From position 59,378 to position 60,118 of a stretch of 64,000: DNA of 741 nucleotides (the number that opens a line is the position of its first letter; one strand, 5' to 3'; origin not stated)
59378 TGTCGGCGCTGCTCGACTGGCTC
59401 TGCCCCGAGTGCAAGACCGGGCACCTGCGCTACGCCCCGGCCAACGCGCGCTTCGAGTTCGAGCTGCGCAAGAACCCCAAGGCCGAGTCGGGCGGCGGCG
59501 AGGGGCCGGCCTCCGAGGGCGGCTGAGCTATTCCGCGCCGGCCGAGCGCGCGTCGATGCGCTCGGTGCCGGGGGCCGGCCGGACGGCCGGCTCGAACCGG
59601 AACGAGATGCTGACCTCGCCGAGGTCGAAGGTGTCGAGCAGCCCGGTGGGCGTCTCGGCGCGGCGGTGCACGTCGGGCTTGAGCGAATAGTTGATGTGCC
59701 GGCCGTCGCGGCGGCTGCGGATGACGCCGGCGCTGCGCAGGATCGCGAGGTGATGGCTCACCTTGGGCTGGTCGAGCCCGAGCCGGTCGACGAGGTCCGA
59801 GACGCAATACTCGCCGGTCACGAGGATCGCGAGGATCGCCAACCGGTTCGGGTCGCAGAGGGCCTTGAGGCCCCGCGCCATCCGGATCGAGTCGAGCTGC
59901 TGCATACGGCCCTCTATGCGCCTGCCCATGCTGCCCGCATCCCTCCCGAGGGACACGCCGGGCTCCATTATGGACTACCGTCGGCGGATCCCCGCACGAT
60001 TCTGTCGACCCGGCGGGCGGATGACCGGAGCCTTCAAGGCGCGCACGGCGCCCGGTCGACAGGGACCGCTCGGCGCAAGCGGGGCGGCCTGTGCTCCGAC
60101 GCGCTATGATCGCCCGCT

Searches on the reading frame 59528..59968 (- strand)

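Call 72: search_protein_families(library=pfam, proteins=[window:59528-59968:-], max_evalue=0.05)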
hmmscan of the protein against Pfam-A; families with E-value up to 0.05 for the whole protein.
window:59528-59968:- (146 aa): 11 families
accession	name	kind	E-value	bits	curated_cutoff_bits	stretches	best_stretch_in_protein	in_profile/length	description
PF01022.26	HTH_5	-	2.3e-16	59.8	22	1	39-84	1-46/47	Bacterial regulatory protein, arsR family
PF12840.13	HTH_20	-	1.4e-08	35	27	1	39-86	3-51/51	Helix-turn-helix domain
PF13412.12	HTH_24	-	0.00038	20.4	21.9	1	39-84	2-48/48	Winged helix-turn-helix DNA-binding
PF24034.1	DUF7343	-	0.00089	19.5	27.6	1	57-91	22-56/62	Domain of unknown function (DUF7343)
PF12802.13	MarR_2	-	0.0011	19.6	27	1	56-90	23-60/61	MarR family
PF25212.1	HVO_A0114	-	0.0047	17.1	27.6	1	34-91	16-74/84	HVO_A0114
PF01978.25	TrmB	-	0.023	15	25.6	1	46-91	15-60/68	Sugar-specific transcriptional regulator TrmB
PF13545.12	HTH_Crp_2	-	0.027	14.9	27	0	58-89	27-57/70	Crp-like helix-turn-helix domain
PF09339.16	HTH_IclR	-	0.027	14.7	22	0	44-85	7-50/52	IclR helix-turn-helix domain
PF14394.12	DUF4423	-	0.045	14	30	0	36-92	17-75/165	Domain of unknown function (DUF4423)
PF01047.28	MarR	-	0.046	14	24.6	0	52-88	16-52/59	MarR family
